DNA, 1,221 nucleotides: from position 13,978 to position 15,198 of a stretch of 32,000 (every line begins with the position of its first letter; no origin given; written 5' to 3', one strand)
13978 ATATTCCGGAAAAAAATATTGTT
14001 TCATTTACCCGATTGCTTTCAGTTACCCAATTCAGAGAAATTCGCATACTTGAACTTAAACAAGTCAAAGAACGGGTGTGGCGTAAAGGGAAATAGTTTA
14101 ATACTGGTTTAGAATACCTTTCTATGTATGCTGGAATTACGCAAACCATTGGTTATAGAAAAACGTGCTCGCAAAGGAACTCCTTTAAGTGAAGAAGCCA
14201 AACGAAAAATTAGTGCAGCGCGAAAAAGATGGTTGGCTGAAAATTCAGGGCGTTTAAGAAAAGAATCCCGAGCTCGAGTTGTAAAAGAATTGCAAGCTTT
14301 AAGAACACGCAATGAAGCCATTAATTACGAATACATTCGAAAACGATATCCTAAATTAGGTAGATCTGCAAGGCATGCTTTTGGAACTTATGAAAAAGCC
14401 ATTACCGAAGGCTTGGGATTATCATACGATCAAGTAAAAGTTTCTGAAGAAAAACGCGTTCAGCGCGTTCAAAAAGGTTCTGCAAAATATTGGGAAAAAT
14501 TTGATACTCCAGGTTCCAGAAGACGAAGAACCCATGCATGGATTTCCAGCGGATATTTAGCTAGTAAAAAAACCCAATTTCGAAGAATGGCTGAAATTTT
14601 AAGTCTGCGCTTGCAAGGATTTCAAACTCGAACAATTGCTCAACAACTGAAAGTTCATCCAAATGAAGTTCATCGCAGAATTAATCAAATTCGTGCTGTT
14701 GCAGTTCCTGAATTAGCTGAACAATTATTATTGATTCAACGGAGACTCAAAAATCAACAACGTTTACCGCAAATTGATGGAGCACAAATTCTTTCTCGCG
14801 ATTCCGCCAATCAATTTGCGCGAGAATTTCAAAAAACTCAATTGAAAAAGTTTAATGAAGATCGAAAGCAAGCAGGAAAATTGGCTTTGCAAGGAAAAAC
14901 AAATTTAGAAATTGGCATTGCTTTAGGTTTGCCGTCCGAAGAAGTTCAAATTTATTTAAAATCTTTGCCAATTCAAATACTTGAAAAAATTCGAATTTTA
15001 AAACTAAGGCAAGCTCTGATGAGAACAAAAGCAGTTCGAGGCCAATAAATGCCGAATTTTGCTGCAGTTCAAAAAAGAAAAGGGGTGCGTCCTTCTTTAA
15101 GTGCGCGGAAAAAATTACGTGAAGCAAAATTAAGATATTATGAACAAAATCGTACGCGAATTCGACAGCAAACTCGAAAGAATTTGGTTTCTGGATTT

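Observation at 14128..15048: Architecture resembles homing-endonuclease DNA-binding modules without any nuclease domain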

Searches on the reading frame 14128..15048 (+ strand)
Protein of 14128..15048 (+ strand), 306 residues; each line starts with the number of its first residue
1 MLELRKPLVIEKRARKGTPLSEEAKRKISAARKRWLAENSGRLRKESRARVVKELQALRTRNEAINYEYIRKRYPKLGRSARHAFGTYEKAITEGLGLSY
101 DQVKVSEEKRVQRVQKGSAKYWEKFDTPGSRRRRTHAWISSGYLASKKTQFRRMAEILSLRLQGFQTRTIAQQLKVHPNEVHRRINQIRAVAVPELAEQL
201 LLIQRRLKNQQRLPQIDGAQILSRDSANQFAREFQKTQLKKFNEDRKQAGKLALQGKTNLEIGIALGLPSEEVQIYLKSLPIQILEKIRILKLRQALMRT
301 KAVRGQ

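Call 4: search_protein_families(library=pfam, proteins=[window:14128-15048:+], max_evalue=10)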
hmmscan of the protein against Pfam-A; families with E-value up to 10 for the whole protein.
window:14128-15048:+ (306 aa): 12 families
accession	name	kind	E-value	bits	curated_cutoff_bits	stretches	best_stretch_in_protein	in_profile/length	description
PF00196.25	GerE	-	4.4e-05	23.4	23.5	2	153-182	6-35/57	Bacterial regulatory proteins, luxR family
PF21694.2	DNA_pol3_delta_C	-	5.2e-05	23.7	27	1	149-200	42-93/121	DNA polymerase III delta subunit, C-terminal domain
PF08281.18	Sigma70_r4_2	-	0.00019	21.4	25.7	1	155-189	16-51/54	Sigma-70, region 4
PF19610.4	DUF6115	-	0.0063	17.3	27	1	144-181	90-127/134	Family of unknown function (DUF6115)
PF07506.17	RepB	-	0.012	16.1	30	1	153-202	10-57/185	RepB plasmid partitioning protein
PF13556.12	HTH_30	-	0.02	15.1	27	1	164-191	12-39/59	PucR C-terminal helix-turn-helix domain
PF07460.16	NUMOD3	-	0.028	14.8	20.4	1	17-33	1-17/37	NUMOD3 motif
PF13542.12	HTH_Tnp_ISL3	-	0.061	13.2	27.4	1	168-188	30-50/51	Helix-turn-helix domain of transposase family ISL3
PF13404.12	HTH_AsnC-type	-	0.067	13.5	27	1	168-186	21-39/42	AsnC-type helix-turn-helix domain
PF10723.15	RepB-RCR_reg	-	0.13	12.7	21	1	14-34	16-36/81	Replication regulatory protein RepB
PF13384.12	HTH_23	-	0.44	10.9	24.6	1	155-186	8-39/50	Homeodomain-like domain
PF16205.10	Ribosomal_S17_N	-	0.94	10.4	27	1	40-75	21-57/69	Ribosomal_S17 N-terminal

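Call 5: find_homologous_proteins(query=window:14128-15048:+, max_evalue=0.001)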
Query window:14128-15048:+ (306 aa): 1 proteins with E <= 0.001 among 2010 candidates.
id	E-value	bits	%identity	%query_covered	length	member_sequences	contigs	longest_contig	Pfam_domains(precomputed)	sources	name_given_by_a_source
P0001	3.6e-187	638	100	100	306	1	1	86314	-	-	-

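Call 8: find_encoding_contigs(protein=window:14128-15048:+, flank=10000, max_places=4)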
Protein window:14128-15048:+ (306 aa): no gene with exactly this product is on record in the collection.

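Call 15: search_solved_structures(query=A2, max_evalue=10, show_alignments=3)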
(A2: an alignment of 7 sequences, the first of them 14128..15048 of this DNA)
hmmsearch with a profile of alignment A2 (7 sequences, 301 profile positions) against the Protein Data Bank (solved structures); distinct sequences matched with E-value up to 10: 31.
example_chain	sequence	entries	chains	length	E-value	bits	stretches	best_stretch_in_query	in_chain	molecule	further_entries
8vd6_A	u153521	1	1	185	3.3e-14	56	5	231-272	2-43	CAP REPEAT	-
1je8_A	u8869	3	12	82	0.0083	18.6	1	232-284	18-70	Nitrate/Nitrite Response Regulator Protein NARL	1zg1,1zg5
4ldz_A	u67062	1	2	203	0.011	18.2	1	233-293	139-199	Transcriptional regulatory protein DesR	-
8u3b_G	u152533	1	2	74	0.012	18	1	234-284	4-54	Nitrate/nitrite response regulator protein NarL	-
2lvs_A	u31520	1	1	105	0.012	18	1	237-275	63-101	Putative uncharacterized protein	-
8a5r_AAA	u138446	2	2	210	0.021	17.2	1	231-290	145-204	Light-activated DNA-binding protein EL222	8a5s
3p7n_A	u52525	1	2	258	0.034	16.5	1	231-289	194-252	Sensor histidine kinase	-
1yio_A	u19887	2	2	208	0.035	16.5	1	233-273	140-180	response regulatory protein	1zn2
4wt0_B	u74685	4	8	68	0.048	16.1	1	236-271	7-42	Response regulator receiver domain protein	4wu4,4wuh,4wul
4wsz_A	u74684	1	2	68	0.051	16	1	236-271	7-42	Response regulator receiver domain protein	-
1a04_A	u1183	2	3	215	0.051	16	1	232-284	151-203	NITRATE/NITRITE RESPONSE REGULATOR PROTEIN NARL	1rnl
7kae_A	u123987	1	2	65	0.07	15.5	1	32-81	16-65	Regulatory protein rop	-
2l0k_A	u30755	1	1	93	0.11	14.8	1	161-201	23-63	Stage III sporulation protein D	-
5f64_A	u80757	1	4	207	0.14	14.6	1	231-284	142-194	Positive transcription regulator EvgA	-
3k79_A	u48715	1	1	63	0.16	14.4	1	33-81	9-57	Regulatory protein rop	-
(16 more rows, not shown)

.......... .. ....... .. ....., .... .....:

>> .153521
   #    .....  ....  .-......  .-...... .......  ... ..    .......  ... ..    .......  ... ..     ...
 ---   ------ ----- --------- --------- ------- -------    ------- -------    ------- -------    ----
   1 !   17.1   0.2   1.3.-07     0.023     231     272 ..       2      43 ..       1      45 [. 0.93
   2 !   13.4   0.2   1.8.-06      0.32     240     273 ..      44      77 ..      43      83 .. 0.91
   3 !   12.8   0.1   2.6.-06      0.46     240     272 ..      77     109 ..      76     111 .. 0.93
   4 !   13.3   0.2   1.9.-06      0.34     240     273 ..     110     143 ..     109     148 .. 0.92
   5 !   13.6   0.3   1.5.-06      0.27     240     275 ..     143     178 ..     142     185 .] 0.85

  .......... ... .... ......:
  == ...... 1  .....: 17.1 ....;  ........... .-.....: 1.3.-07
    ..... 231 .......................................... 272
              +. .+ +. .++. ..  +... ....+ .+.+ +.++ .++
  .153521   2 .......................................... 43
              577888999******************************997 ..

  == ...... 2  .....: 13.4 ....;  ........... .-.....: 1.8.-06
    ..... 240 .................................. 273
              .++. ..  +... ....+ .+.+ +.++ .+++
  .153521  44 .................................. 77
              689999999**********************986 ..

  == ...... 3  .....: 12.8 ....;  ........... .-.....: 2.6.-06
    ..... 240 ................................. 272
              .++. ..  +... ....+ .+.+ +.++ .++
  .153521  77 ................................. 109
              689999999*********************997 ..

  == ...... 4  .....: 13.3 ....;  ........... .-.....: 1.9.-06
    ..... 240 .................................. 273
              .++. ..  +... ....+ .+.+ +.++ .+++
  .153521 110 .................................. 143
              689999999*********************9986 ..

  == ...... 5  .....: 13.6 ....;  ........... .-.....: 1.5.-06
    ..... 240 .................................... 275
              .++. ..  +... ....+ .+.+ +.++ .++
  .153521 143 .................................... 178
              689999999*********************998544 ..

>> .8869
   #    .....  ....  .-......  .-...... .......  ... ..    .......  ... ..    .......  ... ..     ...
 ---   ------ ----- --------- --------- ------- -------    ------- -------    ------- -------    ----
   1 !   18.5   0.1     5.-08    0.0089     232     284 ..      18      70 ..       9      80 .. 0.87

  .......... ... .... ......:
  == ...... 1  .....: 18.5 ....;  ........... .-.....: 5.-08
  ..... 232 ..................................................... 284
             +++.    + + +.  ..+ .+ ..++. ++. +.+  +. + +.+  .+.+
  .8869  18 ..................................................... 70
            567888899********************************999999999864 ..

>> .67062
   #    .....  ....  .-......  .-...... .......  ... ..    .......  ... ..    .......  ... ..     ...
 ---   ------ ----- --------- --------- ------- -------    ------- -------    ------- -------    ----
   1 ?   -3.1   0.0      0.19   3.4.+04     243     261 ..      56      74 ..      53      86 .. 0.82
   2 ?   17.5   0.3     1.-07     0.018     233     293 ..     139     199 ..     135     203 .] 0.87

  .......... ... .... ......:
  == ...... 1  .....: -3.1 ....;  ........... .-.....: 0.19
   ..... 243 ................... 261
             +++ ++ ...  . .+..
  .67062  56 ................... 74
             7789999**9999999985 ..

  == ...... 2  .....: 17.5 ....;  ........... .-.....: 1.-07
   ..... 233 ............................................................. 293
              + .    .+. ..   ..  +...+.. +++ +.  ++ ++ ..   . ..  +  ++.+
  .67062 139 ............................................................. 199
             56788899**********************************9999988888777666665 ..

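Call 16: search_protein_representatives(alignment_id=A2)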
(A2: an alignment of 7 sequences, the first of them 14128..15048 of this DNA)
Query: 7 sequences, 301 profile positions. Proteins with E-value up to 0.001 (for the whole library): 2042; up to 1e-10: 855; up to 1e-30: 110. The best 150 are listed.
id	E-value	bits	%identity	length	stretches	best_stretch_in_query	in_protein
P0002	4.5e-121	420.1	-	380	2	44-300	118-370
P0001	2.1e-115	401.5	-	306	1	2-299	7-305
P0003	5.4e-114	396.8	-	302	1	1-299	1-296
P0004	2.5e-112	391.4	-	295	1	11-300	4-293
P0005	3.4e-111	387.6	-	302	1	3-300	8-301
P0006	1.6e-88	313.2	-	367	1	3-299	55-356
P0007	8.0e-74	264.9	-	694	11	38-101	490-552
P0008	1.0e-69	251.4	-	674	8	42-105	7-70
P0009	2.7e-68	246.8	-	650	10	38-102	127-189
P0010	1.2e-66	241.3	-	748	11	38-101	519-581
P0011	2.4e-64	233.8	-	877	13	33-119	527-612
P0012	8.9e-59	215.5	-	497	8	38-101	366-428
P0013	9.7e-58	212.1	-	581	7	42-99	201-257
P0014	1.5e-55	204.9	-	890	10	36-106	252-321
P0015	1.0e-54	202.2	-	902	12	44-99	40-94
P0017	1.7e-54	201.5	-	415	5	43-108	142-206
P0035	1.2e-43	165.8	-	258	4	42-101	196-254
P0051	4.6e-38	147.5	-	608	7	23-99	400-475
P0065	1.2e-35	139.6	-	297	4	44-134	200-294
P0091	1.3e-32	129.6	-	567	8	137-195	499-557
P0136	2.9e-28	115.3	-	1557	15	144-274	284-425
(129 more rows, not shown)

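Call 17: search_protein_families(library=pfam, proteins=[P0006, P0007, P0008, P0009, P0011, P0017, P0035, P0091, P0136, P0065], max_evalue=0.01)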
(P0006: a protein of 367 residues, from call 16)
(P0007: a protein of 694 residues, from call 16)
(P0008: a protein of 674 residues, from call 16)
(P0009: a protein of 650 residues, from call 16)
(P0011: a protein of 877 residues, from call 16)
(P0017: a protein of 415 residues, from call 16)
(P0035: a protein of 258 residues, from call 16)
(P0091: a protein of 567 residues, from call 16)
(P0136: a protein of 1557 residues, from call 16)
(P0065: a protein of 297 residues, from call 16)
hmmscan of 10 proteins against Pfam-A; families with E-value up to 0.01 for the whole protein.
P0006 (367 aa): 3 families
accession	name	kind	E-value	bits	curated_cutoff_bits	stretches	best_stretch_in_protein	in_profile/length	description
PF18780.6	HNH_repeat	-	0.0049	17.6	26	0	128-163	18-53/54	Homing endonuclease associated repeat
PF19610.4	DUF6115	-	0.0063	17.3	27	0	258-331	59-130/134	Family of unknown function (DUF6115)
PF00196.25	GerE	-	0.0081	16.2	23.5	0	302-322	8-28/57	Bacterial regulatory proteins, luxR family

P0007 (694 aa): 3 families
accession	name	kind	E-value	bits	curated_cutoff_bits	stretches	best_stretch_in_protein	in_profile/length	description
PF18780.6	HNH_repeat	-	2.5e-34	117.8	26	2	190-238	4-53/54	Homing endonuclease associated repeat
PF22083.2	I-HmuI_NUMOD-like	-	1.8e-07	31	27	0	408-431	9-32/46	DNA endonuclease I-HmuI-like, NUMOD-like domain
PF09968.15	DUF2202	-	0.00059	20.1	22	0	501-556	103-155/162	Uncharacterized protein domain (DUF2202)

P0008 (674 aa): 6 families
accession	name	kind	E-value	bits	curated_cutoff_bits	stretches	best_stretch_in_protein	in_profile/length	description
PF18780.6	HNH_repeat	-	2.7e-42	143.3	26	5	214-264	2-53/54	Homing endonuclease associated repeat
PF22083.2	I-HmuI_NUMOD-like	-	7.7e-05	22.6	27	0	375-398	9-32/46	DNA endonuclease I-HmuI-like, NUMOD-like domain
PF00763.28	THF_DHG_CYH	-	0.00043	21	32.8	0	311-349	42-80/115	Tetrahydrofolate dehydrogenase/cyclohydrolase, catalytic domain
PF02861.25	Clp_N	-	0.00082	19.9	20.7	0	186-204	32-50/53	Clp amino terminal domain, pathogenicity island component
PF10044.14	LIN52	-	0.0028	18.8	22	0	194-229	37-72/93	Retinal tissue protein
PF14436.11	EndoU_bacteria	-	0.0034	18.2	25.3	0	405-430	73-98/129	Bacterial EndoU nuclease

P0009 (650 aa): 4 families
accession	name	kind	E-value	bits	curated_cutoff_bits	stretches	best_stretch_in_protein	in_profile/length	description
PF18780.6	HNH_repeat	-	1.7e-33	115.2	26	2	545-564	35-54/54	Homing endonuclease associated repeat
PF09968.15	DUF2202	-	8.6e-05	22.8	22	0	203-258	103-158/162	Uncharacterized protein domain (DUF2202)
PF00763.28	THF_DHG_CYH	-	0.0025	18.5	32.8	0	40-82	40-82/115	Tetrahydrofolate dehydrogenase/cyclohydrolase, catalytic domain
PF22083.2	I-HmuI_NUMOD-like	-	0.0046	17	27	0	230-251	11-32/46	DNA endonuclease I-HmuI-like, NUMOD-like domain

P0011 (877 aa): 4 families
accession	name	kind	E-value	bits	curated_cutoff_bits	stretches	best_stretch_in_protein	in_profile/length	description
PF18780.6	HNH_repeat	-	4.1e-43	146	26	1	338-381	9-53/54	Homing endonuclease associated repeat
PF00763.28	THF_DHG_CYH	-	5e-07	30.4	32.8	0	627-674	34-78/115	Tetrahydrofolate dehydrogenase/cyclohydrolase, catalytic domain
PF06992.16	Phage_lambda_P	-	0.0027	17.9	26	0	500-543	58-105/162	Replication protein P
PF09288.16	UBA_3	-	0.0096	16.2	20.4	0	206-226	23-43/55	Fungal ubiquitin-associated domain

P0017 (415 aa): 3 families
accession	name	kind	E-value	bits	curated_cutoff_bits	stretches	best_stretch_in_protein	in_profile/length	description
PF18780.6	HNH_repeat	-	3.6e-25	88.5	26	2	362-377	38-53/54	Homing endonuclease associated repeat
PF00763.28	THF_DHG_CYH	-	5.2e-05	23.9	32.8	0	298-340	40-82/115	Tetrahydrofolate dehydrogenase/cyclohydrolase, catalytic domain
PF22182.2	DUF6945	-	6.7e-05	23.4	28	0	286-314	26-54/83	Domain of unknown function (DUF6945)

P0035 (258 aa): 4 families
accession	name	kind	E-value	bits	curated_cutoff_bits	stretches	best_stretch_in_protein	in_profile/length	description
PF18780.6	HNH_repeat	-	2.2e-18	66.8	26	3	41-60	32-53/54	Homing endonuclease associated repeat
PF10043.14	DUF2279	-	0.00015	22.8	28.6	0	100-131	49-80/91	Predicted periplasmic lipoprotein (DUF2279)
PF00763.28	THF_DHG_CYH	-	0.0027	18.4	32.8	0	167-206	40-79/115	Tetrahydrofolate dehydrogenase/cyclohydrolase, catalytic domain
PF18842.6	LPD26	-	0.0051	17.3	27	0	53-64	47-58/62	Large polyvalent protein associated domain 26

P0091 (567 aa): 33 families (the best 25 are shown)
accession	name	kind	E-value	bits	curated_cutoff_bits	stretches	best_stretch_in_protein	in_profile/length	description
PF08279.18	HTH_11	-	6.5e-27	93.6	25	2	301-324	19-42/55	HTH domain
PF00196.25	GerE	-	1.3e-26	92.5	23.5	3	283-318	3-38/57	Bacterial regulatory proteins, luxR family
PF08281.18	Sigma70_r4_2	-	9.2e-23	80.1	25.7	1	282-320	10-49/54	Sigma-70, region 4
PF13518.12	HTH_28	-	2.5e-19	69.5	25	0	18-60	4-46/52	Helix-turn-helix domain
PF13384.12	HTH_23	-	4.8e-19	68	24.6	0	512-539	9-36/50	Homeodomain-like domain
PF08220.18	HTH_DeoR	-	3.2e-11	43.2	21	0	108-128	20-40/57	DeoR-like helix-turn-helix domain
PF13936.12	HTH_38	-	9.2e-11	41.8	27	0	450-478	15-43/44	Helix-turn-helix domain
PF13542.12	HTH_Tnp_ISL3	-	2.4e-10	40.1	27.4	0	104-119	28-43/51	Helix-turn-helix domain of transposase family ISL3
PF07638.17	Sigma70_ECF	-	4.1e-10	40.3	21.1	1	506-546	136-177/185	ECF sigma factor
PF13730.12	HTH_36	-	1.9e-09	37.6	25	0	29-53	28-52/55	Helix-turn-helix domain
PF01325.25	Fe_dep_repress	-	2.5e-08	34.4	26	0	106-127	26-47/60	Iron dependent repressor, N-terminal DNA binding domain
PF02796.21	HTH_7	-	1.2e-07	32.2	23.8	0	221-249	11-39/45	Helix-turn-helix domain of resolvase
PF04967.18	HTH_10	-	2.3e-07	31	23.1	0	108-125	29-46/53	HTH DNA binding domain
PF06056.18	Terminase_5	-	2.5e-07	31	20.3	0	516-539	9-32/58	Putative ATPase subunit of terminase (gpP-like)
PF00126.33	HTH_1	-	5.8e-07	29.8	26.6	0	107-130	18-41/60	Bacterial regulatory helix-turn-helix protein, lysR family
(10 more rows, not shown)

P0136 (1557 aa): 101 families (the best 25 are shown)
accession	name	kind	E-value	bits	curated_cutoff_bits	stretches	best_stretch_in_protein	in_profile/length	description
PF13384.12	HTH_23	-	1.3e-122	397.3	24.6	14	1354-1389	9-44/50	Homeodomain-like domain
PF13518.12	HTH_28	-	5.7e-80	263.4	25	5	1354-1389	4-39/52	Helix-turn-helix domain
PF13693.12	HTH_35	-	1.3e-54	182.5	25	3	771-804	8-41/75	Winged helix-turn-helix DNA-binding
PF13551.12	HTH_29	-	1.9e-50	169.2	28.1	2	1353-1409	2-62/64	Winged helix-turn helix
PF13542.12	HTH_Tnp_ISL3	-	6.7e-49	163.6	27.4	1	707-750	7-49/51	Helix-turn-helix domain of transposase family ISL3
PF08281.18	Sigma70_r4_2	-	5.5e-45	151.3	25.7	1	1350-1385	13-49/54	Sigma-70, region 4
PF04545.22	Sigma70_r4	-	1.2e-43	146.8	24.1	1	223-257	6-41/50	Sigma-70, region 4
PF25787.1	HTH_SB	-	3.5e-43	145.6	43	2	290-323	14-47/53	Sleeping Beauty transposase HTH domain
PF02796.21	HTH_7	-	9.2e-39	131.8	23.8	0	1352-1380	11-39/45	Helix-turn-helix domain of resolvase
PF00196.25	GerE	-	9.6e-36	121.7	23.5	1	763-800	2-39/57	Bacterial regulatory proteins, luxR family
PF04967.18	HTH_10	-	2.7e-34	117.2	23.1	0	1417-1444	20-47/53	HTH DNA binding domain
PF14493.12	HTH_40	-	3.9e-32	110.8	27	0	560-631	7-78/89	Helix-turn-helix domain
PF04255.20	DUF433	-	2e-29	101.6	23.6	0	1087-1116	23-53/56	Protein of unknown function (DUF433)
PF12840.13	HTH_20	-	1.1e-28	99.4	27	0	887-910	12-37/51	Helix-turn-helix domain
PF01527.26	HTH_Tnp_1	-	6.1e-28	97.3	24.1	0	713-777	8-73/75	Transposase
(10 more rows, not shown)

P0065 (297 aa): 3 families
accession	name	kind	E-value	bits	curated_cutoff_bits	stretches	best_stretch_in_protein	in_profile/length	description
PF18780.6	HNH_repeat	-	1.8e-12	47.8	26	1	230-249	35-54/54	Homing endonuclease associated repeat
PF05942.16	PaREP1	-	0.00065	20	24.4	0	230-277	24-63/115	Archaeal PaREP1/PaREP8 family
PF05858.17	BIV_Env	-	0.002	16.9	20.8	0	155-206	213-261/548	Bovine immunodeficiency virus surface protein (SU)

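Call 19: find_related_loci(query=window:14128-15048:+, collection=genome_contigs, flank=10000)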
Query window:14128-15048:+ (306 aa) in genome_contigs; peptide patterns used: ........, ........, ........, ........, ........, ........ (x = any residue, [..] = any of these).
238 stretches matched a pattern, but none encodes a relative of the query by tblastn (E <= 1e-3).

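Call 32: predict_structure(alignment_id=A2)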
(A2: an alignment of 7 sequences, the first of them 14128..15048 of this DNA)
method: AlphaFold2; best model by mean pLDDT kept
length: 306 residues; sequences in the alignment: 7
mean_pLDDT: 86.4   pTM: 0.55
mean pLDDT of the five models: 86.4, 85.2, 84.9, 84.9, 82.3
residues with pLDDT >= 90: 184; 70-90: 88; 50-70: 20; < 50: 14
segments of 3 or more residues with pLDDT < 50: 1-14
pLDDT, mean of each block of 10 residues (from residue 1): 40 54 85 89 92 95 92 94 94 93 83 79 65 87 92 96 93 95 94 90 86 67 92 95 94 93 93 91 91 89 80
secondary structure, 60 per line:
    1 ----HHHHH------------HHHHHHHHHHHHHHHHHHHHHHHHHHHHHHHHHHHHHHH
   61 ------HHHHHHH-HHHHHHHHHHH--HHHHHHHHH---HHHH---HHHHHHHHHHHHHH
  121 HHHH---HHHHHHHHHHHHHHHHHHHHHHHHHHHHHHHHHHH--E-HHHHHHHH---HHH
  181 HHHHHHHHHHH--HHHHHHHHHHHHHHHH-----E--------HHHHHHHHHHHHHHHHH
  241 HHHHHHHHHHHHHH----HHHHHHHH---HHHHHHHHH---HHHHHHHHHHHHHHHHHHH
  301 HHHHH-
elements in order: H5-9 H22-60 H67-73 H75-85 H88-96 H100-103 H107-124 H128-162 H167-174 H178-191 H194-209 H224-254 H259-266 H270-278 H282-305
